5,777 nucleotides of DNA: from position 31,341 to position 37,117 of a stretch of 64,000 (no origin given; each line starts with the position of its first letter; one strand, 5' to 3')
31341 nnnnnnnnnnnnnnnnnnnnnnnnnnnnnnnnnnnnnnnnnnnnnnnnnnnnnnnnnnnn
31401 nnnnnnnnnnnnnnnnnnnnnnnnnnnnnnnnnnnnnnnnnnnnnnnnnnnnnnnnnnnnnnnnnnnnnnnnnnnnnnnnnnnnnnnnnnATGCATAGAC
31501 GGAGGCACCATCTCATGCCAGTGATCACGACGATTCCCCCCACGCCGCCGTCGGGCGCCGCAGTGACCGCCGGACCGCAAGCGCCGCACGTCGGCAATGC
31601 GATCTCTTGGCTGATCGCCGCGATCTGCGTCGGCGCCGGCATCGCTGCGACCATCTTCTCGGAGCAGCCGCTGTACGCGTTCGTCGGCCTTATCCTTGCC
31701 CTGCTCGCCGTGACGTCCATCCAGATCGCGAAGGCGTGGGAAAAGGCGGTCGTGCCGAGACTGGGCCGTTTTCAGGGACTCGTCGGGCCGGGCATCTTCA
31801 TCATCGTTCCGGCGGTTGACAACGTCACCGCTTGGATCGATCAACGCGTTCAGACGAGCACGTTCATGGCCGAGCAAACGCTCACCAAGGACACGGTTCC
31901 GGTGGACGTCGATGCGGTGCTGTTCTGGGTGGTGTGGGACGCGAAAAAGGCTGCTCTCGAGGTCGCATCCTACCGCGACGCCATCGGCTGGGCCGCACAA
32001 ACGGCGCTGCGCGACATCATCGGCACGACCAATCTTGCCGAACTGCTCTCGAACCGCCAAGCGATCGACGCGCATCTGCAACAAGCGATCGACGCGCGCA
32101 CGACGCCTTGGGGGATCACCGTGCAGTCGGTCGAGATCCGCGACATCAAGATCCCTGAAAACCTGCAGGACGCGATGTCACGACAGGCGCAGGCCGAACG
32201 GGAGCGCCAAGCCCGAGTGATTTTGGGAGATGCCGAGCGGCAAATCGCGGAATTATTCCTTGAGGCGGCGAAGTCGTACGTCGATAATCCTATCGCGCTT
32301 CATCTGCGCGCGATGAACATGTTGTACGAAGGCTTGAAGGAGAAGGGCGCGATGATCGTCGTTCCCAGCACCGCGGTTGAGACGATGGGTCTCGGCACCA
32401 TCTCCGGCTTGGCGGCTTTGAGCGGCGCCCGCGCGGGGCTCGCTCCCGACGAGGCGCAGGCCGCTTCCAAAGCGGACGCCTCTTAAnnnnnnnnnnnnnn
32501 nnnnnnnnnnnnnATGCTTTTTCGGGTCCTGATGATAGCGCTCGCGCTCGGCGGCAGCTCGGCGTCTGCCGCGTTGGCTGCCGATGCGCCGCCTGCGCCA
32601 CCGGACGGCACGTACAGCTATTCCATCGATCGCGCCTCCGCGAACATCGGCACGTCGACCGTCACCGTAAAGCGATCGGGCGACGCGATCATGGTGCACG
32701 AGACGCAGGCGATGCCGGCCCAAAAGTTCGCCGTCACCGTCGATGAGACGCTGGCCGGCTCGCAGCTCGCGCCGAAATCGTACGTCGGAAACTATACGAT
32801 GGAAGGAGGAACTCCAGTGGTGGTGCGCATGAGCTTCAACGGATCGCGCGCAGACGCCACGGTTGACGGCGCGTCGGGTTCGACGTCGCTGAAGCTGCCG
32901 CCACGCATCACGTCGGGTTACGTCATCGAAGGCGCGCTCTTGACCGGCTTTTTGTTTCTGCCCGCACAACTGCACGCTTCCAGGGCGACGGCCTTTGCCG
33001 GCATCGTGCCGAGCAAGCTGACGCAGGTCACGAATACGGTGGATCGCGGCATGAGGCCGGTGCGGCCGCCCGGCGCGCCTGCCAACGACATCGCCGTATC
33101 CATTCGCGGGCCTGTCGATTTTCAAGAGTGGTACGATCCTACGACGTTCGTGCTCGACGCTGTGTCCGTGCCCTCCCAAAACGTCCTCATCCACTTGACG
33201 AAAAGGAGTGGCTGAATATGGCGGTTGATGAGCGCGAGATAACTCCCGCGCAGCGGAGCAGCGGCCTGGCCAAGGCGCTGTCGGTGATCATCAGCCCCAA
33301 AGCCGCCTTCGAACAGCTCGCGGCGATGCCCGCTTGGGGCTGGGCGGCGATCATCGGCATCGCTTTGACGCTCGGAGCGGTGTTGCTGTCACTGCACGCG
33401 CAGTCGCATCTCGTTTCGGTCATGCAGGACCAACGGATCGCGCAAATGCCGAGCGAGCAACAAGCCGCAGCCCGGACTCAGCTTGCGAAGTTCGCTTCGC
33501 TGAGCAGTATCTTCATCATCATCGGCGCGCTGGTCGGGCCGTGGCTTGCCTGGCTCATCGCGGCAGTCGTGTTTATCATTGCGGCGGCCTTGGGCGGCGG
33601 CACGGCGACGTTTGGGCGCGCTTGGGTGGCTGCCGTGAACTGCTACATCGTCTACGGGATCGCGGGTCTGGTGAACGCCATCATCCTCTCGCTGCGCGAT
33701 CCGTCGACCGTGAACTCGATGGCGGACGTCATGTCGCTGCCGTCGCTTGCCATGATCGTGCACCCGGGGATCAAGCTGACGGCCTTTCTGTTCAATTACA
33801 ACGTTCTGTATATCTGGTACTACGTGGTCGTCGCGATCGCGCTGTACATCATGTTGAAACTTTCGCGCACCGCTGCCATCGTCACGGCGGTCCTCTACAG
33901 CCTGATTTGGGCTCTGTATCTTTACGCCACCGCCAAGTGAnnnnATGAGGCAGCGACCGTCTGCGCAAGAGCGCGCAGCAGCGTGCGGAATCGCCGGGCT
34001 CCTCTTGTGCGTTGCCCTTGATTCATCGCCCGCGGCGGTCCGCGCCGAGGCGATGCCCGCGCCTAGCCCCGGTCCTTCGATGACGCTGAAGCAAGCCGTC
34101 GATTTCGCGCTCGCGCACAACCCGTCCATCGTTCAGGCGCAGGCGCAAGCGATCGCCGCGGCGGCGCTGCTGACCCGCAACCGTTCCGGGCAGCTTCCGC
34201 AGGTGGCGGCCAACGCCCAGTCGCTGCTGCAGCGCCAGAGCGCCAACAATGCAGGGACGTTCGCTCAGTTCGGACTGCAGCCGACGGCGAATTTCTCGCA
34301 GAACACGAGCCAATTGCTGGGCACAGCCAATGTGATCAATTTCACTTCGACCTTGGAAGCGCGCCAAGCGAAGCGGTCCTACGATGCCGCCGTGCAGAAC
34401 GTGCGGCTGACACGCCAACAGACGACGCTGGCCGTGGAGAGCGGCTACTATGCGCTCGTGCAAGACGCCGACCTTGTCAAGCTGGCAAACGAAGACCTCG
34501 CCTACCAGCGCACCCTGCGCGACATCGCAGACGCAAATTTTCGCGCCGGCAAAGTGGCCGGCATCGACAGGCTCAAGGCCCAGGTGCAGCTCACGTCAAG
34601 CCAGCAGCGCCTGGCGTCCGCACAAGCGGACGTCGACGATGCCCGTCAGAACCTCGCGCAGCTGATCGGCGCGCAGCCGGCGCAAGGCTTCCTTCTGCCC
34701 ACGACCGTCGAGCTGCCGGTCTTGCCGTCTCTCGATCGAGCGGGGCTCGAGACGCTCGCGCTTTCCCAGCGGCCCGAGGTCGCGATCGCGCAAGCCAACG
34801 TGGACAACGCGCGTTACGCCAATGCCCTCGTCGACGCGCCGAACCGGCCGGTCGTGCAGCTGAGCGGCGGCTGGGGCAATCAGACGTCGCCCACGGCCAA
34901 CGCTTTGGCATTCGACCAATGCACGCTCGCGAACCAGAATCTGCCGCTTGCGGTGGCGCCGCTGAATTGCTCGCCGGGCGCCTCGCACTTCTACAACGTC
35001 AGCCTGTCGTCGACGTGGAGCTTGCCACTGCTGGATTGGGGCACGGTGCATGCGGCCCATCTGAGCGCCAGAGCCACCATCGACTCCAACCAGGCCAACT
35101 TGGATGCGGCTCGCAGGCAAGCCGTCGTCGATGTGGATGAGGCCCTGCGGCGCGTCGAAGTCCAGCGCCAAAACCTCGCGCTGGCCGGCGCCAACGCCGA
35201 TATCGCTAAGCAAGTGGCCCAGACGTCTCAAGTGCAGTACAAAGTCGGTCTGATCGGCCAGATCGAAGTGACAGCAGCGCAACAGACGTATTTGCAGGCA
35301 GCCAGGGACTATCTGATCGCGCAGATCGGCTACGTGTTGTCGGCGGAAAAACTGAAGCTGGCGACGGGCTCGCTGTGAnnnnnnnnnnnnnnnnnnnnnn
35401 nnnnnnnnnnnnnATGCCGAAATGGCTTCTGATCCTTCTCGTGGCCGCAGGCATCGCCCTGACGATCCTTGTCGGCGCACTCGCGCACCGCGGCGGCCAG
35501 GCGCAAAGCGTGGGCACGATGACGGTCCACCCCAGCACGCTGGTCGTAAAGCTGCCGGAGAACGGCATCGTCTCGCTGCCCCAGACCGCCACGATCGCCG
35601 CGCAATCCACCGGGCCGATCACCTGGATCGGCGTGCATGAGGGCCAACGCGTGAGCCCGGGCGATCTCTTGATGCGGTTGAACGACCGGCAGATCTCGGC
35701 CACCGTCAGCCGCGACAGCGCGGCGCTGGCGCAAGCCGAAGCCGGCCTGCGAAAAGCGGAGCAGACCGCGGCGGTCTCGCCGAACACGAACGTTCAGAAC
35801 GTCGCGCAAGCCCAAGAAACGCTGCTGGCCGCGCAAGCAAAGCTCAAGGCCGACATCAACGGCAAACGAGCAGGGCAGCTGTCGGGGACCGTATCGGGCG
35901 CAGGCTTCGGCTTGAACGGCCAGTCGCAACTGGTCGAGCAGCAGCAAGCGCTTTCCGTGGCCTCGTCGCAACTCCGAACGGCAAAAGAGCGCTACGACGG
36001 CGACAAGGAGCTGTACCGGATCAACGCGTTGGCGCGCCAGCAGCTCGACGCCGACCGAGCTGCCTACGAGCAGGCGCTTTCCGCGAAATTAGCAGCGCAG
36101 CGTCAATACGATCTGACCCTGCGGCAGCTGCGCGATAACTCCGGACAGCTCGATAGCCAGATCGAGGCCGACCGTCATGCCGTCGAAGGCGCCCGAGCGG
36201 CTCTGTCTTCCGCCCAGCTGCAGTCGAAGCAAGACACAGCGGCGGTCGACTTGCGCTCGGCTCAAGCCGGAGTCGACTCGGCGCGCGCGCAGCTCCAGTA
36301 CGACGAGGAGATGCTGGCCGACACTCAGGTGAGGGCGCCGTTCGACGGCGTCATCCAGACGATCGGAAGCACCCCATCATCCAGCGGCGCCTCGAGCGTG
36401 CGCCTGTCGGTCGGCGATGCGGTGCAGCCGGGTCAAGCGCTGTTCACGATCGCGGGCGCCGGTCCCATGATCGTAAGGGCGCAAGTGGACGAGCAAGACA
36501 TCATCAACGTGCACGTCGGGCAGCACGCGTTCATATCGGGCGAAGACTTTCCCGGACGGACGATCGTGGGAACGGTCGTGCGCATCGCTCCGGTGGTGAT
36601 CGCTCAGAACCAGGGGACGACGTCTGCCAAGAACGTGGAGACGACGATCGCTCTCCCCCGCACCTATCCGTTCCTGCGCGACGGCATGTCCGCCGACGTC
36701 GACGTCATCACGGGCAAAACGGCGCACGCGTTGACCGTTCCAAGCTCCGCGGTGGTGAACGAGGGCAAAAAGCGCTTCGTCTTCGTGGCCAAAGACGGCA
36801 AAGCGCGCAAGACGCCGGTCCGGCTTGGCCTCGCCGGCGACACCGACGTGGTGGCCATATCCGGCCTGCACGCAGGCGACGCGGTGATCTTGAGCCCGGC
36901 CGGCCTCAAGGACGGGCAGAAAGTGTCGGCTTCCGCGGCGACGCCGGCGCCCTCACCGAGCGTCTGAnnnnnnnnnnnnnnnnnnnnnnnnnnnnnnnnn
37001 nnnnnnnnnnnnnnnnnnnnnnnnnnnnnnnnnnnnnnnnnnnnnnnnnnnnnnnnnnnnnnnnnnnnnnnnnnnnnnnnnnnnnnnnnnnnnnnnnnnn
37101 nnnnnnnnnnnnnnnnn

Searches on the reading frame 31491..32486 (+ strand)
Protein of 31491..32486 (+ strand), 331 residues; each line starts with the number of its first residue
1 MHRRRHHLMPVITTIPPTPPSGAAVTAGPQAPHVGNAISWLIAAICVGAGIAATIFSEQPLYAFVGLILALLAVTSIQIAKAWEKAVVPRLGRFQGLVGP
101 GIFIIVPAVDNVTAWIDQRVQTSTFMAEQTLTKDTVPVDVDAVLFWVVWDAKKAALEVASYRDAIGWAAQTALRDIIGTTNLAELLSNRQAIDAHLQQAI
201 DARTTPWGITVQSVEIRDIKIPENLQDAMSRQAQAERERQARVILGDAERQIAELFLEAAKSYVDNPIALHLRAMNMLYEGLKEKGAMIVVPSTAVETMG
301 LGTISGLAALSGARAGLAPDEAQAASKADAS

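Call 6: search_protein_families(library=pfam, proteins=[window:31491-32486:+], max_evalue=0.01)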
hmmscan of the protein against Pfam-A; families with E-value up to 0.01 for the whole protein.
window:31491-32486:+ (331 aa): 2 families
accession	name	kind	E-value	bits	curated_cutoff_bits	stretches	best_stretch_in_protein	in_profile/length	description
PF01145.31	Band_7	-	1e-34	120.6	23.6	1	79-245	2-171/176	SPFH domain / Band 7 family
PF13421.11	Band_7_1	-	6.8e-05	23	24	1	170-234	142-208/211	SPFH domain-Band 7 family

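Call 22: search_protein_families(library=ncbifam, proteins=[window:31491-32486:+], max_evalue=0.01)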
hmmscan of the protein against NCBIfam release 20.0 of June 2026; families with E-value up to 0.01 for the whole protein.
window:31491-32486:+ (331 aa): 4 families
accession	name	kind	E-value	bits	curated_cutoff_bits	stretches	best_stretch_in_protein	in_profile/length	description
TIGR01933.1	hflK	equivalog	1.4e-20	73.9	159.4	1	77-244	1-169/261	FtsH protease activity modulator HflK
NF008181.0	PRK10930.1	equivalog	1.2e-11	44.1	660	1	68-244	88-265/419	FtsH protease activity modulator HflK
TIGR01932.1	hflC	equivalog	1.2e-08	34.1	134.4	1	65-198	8-155/318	protease modulator HflC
NF008259.0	PRK11029.1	equivalog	8.2e-06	25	427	0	76-153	19-102/334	protease modulator HflC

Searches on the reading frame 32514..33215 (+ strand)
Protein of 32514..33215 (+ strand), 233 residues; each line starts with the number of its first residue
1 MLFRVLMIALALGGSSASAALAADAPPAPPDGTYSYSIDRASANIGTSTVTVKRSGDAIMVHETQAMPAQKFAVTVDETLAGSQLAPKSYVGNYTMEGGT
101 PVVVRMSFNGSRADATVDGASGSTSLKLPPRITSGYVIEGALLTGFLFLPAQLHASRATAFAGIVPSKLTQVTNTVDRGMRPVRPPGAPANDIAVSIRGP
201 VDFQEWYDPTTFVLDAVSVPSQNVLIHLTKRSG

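Call 6: search_protein_families(library=pfam, proteins=[window:32514-33215:+], max_evalue=0.01)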
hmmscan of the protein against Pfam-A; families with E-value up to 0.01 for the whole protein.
window:32514-33215:+ (233 aa): 0 families

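Call 22: search_protein_families(library=ncbifam, proteins=[window:32514-33215:+], max_evalue=0.01)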
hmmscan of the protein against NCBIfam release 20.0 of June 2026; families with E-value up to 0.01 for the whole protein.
window:32514-33215:+ (233 aa): 0 families

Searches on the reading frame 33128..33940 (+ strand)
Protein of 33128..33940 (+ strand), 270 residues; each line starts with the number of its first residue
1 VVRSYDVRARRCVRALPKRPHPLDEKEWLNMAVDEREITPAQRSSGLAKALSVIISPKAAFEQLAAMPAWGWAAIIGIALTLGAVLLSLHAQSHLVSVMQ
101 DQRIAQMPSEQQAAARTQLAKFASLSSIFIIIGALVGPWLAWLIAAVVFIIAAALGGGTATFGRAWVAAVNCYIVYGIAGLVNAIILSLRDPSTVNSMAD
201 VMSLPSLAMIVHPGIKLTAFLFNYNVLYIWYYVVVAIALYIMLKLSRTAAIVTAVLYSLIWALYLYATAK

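Call 6: search_protein_families(library=pfam, proteins=[window:33128-33940:+], max_evalue=0.01)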
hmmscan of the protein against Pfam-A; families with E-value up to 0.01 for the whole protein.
window:33128-33940:+ (270 aa): 1 family
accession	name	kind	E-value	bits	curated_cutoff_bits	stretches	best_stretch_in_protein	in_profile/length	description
PF04893.22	Yip1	-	2.5e-10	40.9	28.6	1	52-265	2-169/173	Yip1 domain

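Call 22: search_protein_families(library=ncbifam, proteins=[window:33215-33940:+], max_evalue=0.01)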
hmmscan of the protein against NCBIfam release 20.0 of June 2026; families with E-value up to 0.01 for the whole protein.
window:33215-33940:+ (241 aa): 1 family
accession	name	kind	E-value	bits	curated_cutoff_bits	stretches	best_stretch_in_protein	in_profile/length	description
NF052650.1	YknW_fam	equivalog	6.9e-18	64.9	110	1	21-231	17-209/213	YknW family membrane protein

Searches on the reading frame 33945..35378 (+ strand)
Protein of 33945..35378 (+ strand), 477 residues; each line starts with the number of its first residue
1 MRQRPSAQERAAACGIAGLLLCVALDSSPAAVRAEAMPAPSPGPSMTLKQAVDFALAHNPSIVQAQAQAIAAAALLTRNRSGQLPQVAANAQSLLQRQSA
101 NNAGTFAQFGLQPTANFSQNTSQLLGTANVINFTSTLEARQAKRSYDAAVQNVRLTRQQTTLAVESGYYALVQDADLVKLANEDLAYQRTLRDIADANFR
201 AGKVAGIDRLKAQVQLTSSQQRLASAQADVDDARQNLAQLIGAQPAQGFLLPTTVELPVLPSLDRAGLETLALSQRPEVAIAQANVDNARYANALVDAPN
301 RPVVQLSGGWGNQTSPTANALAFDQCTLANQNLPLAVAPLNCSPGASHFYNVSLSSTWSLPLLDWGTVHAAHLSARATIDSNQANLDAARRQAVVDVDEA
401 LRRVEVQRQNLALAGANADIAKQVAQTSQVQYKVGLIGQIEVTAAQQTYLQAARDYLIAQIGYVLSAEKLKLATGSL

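Call 21: search_protein_families(library=pfam, proteins=[window:33945-35378:+], max_evalue=0.001)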
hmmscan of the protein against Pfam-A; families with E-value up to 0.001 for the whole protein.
window:33945-35378:+ (477 aa): 1 family
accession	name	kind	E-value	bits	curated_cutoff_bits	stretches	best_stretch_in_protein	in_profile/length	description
PF02321.23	OEP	-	2.3e-41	142.1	22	2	268-475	4-187/187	Outer membrane efflux protein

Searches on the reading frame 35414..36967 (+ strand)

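Call 21: search_protein_families(library=pfam, proteins=[window:35414-36967:+], max_evalue=0.001)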
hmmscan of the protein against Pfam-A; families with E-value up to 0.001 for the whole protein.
window:35414-36967:+ (517 aa): 4 families
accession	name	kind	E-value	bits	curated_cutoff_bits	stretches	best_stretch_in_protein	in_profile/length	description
PF13437.12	HlyD_3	-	2.5e-15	57.6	22.2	1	306-400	2-85/106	HlyD family secretion protein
PF16576.10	HlyD_D23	-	2.9e-13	50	30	1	227-399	58-192/214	Barrel-sandwich domain of CusB or HlyD membrane-fusion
PF13533.13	Biotin_lipoyl_2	-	2.3e-07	30.9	29.8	0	60-90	2-32/32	Biotin-lipoyl like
PF00364.28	Biotin_lipoyl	-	3.9e-05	23.8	22.1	0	59-89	43-73/73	Biotin-requiring enzyme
